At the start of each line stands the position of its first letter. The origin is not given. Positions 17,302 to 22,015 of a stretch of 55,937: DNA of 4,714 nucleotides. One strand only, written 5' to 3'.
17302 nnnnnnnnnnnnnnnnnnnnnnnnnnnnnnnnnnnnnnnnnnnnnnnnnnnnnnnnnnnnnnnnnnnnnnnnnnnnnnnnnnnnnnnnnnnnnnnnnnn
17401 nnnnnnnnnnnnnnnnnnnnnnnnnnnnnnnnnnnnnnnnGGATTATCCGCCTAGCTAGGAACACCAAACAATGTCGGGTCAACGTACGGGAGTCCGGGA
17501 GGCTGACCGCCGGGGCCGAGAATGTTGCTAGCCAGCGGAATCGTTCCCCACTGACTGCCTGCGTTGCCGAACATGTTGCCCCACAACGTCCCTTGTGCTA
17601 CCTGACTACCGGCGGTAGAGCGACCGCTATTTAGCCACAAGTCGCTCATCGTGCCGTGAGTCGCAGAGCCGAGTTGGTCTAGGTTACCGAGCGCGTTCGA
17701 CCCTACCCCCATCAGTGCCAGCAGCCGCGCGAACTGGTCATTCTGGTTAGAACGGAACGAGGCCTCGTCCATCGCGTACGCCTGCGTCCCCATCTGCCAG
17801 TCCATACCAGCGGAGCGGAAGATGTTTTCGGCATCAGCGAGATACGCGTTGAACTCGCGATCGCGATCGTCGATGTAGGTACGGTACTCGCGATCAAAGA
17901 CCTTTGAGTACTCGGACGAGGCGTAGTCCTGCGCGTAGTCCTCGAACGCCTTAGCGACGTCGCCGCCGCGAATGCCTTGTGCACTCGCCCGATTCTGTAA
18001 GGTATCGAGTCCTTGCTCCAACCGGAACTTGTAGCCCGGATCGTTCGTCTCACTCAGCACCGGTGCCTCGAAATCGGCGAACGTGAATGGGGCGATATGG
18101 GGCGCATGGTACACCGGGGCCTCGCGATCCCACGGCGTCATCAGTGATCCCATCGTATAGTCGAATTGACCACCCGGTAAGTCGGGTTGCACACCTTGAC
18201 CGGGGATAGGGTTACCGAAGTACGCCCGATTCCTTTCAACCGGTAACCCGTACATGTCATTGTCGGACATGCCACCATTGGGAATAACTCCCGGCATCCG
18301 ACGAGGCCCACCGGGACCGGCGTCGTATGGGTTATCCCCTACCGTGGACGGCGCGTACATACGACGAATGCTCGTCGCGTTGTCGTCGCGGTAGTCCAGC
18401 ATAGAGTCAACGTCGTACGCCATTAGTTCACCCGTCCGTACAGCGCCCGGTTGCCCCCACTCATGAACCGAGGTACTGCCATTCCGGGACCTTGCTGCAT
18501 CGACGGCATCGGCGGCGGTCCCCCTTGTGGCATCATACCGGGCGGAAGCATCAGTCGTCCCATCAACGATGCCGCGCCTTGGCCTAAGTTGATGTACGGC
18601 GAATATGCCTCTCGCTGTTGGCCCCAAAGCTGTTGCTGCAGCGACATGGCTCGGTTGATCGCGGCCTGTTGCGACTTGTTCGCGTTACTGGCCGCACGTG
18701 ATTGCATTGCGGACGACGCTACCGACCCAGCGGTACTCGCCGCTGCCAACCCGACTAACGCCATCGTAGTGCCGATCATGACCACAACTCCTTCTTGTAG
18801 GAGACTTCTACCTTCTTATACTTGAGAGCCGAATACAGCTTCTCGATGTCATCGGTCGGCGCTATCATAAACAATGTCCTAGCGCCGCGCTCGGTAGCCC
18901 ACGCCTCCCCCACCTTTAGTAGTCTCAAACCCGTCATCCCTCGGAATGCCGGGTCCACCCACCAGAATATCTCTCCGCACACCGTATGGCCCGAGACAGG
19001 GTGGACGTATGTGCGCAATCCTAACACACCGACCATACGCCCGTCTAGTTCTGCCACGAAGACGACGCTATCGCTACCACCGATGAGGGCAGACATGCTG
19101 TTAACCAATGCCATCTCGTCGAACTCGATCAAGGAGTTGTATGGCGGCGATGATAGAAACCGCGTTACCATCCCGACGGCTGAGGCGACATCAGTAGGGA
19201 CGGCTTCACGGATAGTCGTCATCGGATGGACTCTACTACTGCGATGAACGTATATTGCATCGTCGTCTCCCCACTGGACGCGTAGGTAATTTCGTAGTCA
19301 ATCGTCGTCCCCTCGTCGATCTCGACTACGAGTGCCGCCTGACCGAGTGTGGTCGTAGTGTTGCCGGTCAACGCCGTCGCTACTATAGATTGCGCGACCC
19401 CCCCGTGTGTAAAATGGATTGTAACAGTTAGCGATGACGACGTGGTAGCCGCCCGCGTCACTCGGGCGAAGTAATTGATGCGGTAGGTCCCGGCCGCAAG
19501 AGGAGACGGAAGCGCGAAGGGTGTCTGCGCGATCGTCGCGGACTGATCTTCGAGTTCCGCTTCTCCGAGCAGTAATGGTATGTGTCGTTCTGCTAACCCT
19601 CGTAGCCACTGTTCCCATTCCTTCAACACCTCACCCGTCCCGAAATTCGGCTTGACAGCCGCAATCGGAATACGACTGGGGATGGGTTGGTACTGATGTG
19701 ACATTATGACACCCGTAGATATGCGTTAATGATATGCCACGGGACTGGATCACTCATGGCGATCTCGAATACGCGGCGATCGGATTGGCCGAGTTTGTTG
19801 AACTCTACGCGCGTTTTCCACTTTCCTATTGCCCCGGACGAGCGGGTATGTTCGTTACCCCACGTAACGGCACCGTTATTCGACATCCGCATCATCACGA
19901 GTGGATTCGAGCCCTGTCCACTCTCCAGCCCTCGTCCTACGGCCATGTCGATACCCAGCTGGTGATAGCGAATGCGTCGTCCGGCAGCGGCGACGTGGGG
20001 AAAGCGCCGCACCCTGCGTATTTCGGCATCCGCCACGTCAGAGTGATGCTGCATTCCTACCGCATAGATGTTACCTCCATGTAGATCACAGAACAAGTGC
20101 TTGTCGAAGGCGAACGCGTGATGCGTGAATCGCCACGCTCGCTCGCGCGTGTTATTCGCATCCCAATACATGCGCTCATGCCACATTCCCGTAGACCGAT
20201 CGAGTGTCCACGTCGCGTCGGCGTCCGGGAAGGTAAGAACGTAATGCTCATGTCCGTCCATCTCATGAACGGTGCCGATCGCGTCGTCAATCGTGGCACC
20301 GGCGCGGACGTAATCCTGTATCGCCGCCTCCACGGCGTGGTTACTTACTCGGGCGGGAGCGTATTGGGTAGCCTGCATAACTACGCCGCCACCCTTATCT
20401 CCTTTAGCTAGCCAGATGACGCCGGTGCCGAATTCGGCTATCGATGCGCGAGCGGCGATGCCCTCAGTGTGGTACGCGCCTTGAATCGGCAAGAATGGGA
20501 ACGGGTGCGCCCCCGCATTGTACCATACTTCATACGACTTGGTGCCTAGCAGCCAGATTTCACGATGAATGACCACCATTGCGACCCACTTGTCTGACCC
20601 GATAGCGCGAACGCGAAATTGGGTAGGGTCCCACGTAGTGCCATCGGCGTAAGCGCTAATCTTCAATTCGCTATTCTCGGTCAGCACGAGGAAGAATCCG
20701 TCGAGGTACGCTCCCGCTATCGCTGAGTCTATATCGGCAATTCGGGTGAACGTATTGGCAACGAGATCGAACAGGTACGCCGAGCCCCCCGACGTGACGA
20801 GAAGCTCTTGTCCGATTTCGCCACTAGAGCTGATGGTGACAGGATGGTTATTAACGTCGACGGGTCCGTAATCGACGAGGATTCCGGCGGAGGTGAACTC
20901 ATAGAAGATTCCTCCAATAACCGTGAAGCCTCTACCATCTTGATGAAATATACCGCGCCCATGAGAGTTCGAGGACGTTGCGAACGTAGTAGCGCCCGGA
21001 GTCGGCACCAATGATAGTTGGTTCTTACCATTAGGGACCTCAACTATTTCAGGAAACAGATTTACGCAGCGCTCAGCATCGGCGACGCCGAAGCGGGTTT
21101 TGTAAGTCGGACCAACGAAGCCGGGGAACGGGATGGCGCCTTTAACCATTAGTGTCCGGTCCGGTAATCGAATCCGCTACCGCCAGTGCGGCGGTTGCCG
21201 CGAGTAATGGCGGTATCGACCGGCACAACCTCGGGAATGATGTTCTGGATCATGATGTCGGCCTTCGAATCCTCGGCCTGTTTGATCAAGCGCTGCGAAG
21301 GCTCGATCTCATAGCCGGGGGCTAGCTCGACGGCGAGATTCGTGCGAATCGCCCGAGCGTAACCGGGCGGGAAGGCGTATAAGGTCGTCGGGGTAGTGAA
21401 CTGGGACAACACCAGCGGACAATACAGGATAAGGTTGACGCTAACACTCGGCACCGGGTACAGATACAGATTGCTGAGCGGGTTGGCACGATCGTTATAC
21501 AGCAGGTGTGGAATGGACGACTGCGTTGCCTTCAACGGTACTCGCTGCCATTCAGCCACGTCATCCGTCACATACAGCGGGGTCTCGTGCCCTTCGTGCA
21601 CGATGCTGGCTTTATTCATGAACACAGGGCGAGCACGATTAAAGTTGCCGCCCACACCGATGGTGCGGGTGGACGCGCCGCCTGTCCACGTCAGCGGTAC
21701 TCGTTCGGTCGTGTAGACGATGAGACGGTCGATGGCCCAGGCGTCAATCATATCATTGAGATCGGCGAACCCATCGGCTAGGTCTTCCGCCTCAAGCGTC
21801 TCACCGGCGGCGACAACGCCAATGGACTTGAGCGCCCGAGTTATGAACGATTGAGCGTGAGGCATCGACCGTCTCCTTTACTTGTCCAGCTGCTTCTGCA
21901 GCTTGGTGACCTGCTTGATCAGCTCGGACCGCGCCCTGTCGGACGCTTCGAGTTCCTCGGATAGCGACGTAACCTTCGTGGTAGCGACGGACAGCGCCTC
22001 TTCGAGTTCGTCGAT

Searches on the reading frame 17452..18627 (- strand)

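Call 50: search_protein_families(library=phrogs, proteins=[window:17452-18627:-], max_evalue=0.001)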
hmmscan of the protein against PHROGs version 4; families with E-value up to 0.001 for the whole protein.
window:17452-18627:- (391 aa): 1 family
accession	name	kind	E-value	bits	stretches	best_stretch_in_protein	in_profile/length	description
phrog_598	-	DNA, RNA and nucleotide metabolism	3.4e-14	54.1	1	194-369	87-210/240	DNA ejection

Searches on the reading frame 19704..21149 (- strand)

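Call 50: search_protein_families(library=phrogs, proteins=[window:19704-21149:-], max_evalue=0.001)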
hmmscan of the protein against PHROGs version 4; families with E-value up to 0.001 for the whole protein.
window:19704-21149:- (481 aa): 2 families
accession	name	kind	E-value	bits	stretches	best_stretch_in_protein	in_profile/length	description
phrog_578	-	connector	6.8e-83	279.8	1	11-481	8-470/486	head closure Hc3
phrog_19101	-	unknown function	4.1e-07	29.7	1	416-479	526-589/595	-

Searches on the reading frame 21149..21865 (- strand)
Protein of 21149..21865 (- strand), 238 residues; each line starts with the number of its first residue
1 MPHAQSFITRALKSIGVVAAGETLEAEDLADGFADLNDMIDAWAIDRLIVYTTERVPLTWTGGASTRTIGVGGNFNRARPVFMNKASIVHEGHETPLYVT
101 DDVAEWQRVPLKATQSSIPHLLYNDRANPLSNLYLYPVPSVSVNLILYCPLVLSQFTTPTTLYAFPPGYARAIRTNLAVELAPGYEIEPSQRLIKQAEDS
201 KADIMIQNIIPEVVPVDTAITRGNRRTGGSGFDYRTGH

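Call 51: search_protein_families(library=phrogs, proteins=[window:21149-21865:-], max_evalue=0.001)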
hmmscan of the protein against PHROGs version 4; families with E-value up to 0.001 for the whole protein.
window:21149-21865:- (238 aa): 2 families
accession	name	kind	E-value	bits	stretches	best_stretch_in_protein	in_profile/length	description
phrog_12985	-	unknown function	1.4e-41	143.8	1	5-227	5-231/238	-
phrog_637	-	connector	2.5e-12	47.9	1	166-225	74-135/156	head-tail adaptor Ad3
